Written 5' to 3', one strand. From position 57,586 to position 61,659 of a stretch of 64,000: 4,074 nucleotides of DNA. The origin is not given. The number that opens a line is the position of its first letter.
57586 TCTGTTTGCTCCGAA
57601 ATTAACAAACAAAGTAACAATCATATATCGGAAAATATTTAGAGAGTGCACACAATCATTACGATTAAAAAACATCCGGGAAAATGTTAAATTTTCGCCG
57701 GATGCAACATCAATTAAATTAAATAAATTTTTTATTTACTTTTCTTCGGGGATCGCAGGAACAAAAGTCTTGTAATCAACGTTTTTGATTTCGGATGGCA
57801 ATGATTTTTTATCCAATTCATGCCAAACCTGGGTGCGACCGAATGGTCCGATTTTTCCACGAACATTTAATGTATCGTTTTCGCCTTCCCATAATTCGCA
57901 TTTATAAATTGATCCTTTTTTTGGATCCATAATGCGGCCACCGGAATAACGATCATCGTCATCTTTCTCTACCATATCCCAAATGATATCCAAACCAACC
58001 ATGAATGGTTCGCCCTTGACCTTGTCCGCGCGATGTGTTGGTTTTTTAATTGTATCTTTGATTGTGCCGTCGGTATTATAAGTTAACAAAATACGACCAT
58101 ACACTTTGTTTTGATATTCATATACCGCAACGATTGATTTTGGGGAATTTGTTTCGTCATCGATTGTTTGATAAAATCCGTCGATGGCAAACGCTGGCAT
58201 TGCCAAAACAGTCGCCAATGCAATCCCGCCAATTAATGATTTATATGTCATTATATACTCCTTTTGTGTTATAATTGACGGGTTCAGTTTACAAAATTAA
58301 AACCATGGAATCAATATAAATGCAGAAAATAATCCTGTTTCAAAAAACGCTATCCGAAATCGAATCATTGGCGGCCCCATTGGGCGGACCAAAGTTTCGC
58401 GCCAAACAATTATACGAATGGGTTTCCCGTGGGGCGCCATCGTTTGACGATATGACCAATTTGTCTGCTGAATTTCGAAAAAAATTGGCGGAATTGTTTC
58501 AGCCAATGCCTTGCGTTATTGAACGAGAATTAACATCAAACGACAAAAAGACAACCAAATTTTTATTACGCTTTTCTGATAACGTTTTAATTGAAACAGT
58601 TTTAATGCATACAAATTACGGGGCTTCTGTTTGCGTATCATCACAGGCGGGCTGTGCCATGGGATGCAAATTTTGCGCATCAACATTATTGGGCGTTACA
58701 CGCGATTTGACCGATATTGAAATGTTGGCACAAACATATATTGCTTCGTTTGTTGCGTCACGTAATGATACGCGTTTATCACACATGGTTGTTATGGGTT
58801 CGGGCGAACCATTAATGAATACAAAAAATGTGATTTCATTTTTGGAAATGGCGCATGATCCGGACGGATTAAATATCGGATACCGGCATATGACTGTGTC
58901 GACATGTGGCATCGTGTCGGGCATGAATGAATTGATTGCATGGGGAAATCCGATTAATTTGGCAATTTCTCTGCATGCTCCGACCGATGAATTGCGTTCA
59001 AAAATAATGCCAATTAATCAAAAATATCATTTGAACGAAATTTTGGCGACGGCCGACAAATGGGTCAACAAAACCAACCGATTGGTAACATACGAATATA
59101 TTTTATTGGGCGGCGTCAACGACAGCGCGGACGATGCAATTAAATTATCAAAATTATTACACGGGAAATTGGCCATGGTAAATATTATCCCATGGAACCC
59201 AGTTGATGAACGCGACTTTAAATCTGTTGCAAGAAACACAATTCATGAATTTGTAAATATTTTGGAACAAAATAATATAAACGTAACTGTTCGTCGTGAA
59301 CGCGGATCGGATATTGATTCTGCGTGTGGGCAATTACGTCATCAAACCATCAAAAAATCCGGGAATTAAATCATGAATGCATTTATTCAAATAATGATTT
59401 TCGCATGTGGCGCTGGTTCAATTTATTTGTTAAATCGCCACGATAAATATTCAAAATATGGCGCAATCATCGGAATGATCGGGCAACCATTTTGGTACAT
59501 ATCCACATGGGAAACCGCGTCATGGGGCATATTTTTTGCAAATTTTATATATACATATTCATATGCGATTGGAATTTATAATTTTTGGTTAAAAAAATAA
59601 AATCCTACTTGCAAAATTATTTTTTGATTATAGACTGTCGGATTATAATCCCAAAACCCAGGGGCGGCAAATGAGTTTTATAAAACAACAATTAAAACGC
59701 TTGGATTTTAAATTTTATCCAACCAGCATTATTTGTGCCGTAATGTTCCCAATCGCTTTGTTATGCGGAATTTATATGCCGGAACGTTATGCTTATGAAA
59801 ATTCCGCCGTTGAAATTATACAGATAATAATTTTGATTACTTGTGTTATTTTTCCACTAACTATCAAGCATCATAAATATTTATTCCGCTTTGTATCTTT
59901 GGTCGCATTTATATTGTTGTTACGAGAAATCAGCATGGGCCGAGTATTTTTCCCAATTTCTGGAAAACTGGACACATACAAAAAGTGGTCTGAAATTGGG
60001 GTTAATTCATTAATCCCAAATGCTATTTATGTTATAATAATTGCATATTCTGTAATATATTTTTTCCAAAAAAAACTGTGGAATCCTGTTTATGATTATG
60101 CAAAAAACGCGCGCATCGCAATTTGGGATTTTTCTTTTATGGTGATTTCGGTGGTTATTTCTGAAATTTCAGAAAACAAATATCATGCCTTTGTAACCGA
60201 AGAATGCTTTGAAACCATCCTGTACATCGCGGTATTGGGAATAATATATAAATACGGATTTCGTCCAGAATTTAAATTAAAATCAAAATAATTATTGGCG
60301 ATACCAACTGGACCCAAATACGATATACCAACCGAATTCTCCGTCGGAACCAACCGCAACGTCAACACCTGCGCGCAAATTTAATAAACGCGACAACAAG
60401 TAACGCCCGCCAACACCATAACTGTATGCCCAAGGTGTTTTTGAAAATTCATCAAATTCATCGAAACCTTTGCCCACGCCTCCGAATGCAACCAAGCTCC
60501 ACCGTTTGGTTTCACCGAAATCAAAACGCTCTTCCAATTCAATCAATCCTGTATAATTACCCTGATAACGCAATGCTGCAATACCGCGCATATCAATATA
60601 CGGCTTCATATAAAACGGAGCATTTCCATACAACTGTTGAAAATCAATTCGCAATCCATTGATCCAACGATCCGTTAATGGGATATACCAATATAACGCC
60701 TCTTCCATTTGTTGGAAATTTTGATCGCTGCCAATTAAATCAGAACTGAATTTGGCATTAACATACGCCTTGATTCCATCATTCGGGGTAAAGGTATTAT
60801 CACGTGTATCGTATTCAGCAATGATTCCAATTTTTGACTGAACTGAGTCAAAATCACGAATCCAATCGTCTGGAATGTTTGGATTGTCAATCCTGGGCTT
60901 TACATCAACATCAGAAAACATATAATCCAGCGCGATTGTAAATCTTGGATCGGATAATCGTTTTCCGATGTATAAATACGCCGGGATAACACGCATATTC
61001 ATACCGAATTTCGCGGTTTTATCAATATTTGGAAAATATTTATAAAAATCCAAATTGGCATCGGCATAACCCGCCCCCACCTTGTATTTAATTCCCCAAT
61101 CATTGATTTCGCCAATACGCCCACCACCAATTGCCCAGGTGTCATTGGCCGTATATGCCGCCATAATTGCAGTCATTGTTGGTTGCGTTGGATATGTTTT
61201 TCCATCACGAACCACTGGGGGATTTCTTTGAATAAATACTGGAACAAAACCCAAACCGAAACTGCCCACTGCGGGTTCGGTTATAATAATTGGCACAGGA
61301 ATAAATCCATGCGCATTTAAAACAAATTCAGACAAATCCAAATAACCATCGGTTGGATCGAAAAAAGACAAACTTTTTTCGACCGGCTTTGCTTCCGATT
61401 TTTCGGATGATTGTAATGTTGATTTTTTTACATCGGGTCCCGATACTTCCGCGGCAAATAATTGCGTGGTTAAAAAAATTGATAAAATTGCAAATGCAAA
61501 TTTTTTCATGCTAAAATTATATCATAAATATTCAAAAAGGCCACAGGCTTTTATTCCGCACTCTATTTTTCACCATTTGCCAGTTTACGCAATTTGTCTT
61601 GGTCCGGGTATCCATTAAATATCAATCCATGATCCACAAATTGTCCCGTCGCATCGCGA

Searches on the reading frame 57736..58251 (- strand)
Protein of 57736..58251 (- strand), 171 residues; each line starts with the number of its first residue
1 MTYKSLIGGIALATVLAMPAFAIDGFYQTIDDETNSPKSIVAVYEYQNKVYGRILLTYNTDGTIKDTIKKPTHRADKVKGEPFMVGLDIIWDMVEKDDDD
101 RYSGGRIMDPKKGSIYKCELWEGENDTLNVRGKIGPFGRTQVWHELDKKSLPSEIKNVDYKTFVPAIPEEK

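Call 82: search_protein_families(library=pfam, proteins=[window:57736-58251:-], max_evalue=0.001)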
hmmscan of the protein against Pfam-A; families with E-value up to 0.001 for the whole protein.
window:57736-58251:- (171 aa): 1 family
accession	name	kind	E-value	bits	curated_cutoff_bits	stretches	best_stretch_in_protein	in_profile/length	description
PF09917.15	DUF2147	-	5.4e-24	85.4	27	1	25-144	1-111/112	Uncharacterized protein conserved in bacteria (DUF2147)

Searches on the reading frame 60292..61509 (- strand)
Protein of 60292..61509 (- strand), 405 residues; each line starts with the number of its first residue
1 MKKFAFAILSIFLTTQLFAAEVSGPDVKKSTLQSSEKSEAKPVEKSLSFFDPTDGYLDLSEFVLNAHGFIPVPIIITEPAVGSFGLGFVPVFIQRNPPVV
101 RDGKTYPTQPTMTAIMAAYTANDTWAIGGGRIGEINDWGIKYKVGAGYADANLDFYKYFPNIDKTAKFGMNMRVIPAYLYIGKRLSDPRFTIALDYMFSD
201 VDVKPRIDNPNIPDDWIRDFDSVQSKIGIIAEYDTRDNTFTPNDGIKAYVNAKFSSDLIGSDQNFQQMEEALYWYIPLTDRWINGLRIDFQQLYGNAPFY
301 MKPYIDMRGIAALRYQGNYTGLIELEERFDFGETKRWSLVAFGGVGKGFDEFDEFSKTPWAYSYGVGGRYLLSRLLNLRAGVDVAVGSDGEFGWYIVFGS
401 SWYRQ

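Call 82: search_protein_families(library=pfam, proteins=[window:60292-61509:-], max_evalue=0.001)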
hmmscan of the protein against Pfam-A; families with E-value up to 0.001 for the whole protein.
window:60292-61509:- (405 aa): 1 family
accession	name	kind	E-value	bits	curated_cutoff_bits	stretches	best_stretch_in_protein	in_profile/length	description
PF01103.29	Omp85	-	1.2e-09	38.6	24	1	188-295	74-185/325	Omp85 superfamily domain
